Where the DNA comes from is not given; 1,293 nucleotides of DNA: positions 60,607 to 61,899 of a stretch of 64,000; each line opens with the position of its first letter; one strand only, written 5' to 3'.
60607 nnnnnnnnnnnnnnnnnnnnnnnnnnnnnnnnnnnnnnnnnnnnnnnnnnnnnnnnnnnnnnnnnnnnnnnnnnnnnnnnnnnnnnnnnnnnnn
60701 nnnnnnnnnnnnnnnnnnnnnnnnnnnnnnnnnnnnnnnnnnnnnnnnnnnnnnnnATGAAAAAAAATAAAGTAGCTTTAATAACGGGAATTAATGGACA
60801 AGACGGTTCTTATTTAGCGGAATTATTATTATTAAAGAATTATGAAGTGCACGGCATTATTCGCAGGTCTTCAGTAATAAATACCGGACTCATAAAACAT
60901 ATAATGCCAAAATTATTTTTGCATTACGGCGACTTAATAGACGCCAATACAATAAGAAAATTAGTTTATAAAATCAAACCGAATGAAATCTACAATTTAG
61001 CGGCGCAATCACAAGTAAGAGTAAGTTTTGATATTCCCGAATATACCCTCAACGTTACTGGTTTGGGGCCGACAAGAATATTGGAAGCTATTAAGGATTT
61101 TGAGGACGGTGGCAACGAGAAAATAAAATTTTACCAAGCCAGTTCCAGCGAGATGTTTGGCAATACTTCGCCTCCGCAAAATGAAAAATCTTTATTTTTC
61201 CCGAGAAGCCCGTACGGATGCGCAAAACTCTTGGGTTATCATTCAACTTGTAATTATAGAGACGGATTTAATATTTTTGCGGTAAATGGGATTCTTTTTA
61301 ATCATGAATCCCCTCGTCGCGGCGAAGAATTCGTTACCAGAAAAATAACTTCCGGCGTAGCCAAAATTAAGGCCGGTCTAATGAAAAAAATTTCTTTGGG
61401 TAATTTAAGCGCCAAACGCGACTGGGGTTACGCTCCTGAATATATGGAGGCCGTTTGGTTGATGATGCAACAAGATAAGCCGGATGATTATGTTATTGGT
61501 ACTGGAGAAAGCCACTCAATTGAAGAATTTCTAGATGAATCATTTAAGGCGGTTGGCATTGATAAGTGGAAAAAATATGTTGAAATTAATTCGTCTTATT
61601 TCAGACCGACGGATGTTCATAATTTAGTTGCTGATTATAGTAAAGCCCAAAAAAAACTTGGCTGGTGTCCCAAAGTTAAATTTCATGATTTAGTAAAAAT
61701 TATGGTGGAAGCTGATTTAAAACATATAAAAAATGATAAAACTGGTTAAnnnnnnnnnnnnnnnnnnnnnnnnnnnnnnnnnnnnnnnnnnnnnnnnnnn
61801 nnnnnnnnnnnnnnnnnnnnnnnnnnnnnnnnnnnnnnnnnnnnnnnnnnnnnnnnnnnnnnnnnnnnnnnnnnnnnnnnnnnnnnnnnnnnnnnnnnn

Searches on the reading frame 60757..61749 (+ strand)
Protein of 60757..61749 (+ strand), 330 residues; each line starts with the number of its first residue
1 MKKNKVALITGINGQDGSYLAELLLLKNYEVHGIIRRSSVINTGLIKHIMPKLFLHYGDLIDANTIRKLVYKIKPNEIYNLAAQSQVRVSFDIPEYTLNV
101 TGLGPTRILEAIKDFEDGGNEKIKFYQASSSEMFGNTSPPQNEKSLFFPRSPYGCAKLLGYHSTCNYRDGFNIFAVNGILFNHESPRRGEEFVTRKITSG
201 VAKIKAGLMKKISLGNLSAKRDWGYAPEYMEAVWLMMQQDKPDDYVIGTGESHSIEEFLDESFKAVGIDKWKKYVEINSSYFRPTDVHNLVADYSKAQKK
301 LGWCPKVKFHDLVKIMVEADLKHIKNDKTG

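Call 8: search_protein_families(library=pfam, proteins=[window:60757-61749:+])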
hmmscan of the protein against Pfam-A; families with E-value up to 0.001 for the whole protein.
window:60757-61749:+ (330 aa): 3 families
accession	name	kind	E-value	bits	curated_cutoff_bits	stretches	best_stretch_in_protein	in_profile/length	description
PF16363.11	GDP_Man_Dehyd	-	5.5e-124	414.4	27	1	8-316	1-332/332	GDP-mannose 4,6 dehydratase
PF01370.27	Epimerase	-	2.6e-60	204.3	20.9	1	7-248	1-240/240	NAD dependent epimerase/dehydratase family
PF04321.23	RmlD_sub_bind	-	6.8e-08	32.4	27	1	8-180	4-152/287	RmlD substrate binding domain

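Call 69: find_encoding_contigs(protein=window:60757-61749:+, flank=10000, max_places=3)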
Protein window:60757-61749:+ (330 aa): 5 contigs read that carry it; 3 places shown.
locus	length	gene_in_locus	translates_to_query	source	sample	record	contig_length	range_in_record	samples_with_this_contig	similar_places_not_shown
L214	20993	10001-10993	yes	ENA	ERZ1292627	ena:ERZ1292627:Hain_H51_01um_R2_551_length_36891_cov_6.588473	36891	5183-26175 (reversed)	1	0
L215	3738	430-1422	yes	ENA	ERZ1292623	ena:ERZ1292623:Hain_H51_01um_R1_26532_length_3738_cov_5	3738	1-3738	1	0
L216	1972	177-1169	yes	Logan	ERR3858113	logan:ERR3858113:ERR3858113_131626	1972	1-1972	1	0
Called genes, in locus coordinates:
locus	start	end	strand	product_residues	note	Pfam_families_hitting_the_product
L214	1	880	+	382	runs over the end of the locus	PF13489:Methyltransf_23, PF13847:Methyltransf_31 (faint), PF08241:Methyltransf_11 (weak), PF08242:Methyltransf_12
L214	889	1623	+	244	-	PF04989:RMNT_CmcI, PF13578:Methyltransf_24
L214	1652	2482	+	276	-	PF00535:Glycos_transf_2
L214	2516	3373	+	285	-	PF00535:Glycos_transf_2, PF13641:Glyco_tranf_2_3 (weak)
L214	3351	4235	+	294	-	PF00535:Glycos_transf_2, PF13641:Glyco_tranf_2_3 (weak)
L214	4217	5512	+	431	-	PF08003:Methyltransf_9, PF05219:DREV (faint), PF13489:Methyltransf_23, PF13679:Methyltransf_32 (faint), PF08241:Methyltransf_11, PF08242:Methyltransf_12, PF13649:Methyltransf_25, PF13847:Methyltransf_31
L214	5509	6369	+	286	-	PF00535:Glycos_transf_2, PF13641:Glyco_tranf_2_3 (weak)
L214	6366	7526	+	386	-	PF00534:Glycos_transf_1, PF13692:Glyco_trans_1_4, PF13524:Glyco_trans_1_2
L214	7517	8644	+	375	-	PF13439:Glyco_transf_4, PF00534:Glycos_transf_1, PF13692:Glyco_trans_1_4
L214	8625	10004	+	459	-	PF04464:Glyphos_transf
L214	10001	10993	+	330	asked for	PF01370:Epimerase, PF04321:RmlD_sub_bind, PF16363:GDP_Man_Dehyd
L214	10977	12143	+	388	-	PF01041:DegT_DnrJ_EryC1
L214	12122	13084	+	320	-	PF01073:3Beta_HSD, PF01370:Epimerase, PF02719:Polysacc_synt_2 (faint), PF16363:GDP_Man_Dehyd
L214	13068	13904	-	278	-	PF01531:Glyco_transf_11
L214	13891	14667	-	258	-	PF00535:Glycos_transf_2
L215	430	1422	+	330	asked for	PF01370:Epimerase, PF04321:RmlD_sub_bind, PF16363:GDP_Man_Dehyd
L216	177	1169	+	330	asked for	PF01370:Epimerase, PF04321:RmlD_sub_bind, PF16363:GDP_Man_Dehyd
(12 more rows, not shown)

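Call 78: search_protein_families(library=ncbifam, proteins=[window:60757-61749:+], max_evalue=1e-10)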
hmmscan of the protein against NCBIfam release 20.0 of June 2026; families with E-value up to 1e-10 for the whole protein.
window:60757-61749:+ (330 aa): 5 families
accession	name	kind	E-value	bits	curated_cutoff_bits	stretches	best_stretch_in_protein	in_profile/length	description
TIGR01472.1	gmd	equivalog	2.8e-137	457.5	415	1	5-323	1-341/342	GDP-mannose 4,6-dehydratase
TIGR04180.1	EDH_00030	hypoth_equivalog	1.4e-21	76.9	475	1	8-307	2-296/297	NAD-dependent 4,6-dehydratase LegB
TIGR01181.1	dTDP_gluc_dehyt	equivalog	5.1e-20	71.8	365.1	1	51-318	50-309/321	dTDP-glucose 4,6-dehydratase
TIGR02622.1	CDP_4_6_dhtase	equivalog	1.6e-15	57.1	278.45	1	3-116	3-119/352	CDP-glucose 4,6-dehydratase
TIGR01179.1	galE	equivalog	4.7e-15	55.2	262.3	0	8-159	3-151/332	UDP-glucose 4-epimerase GalE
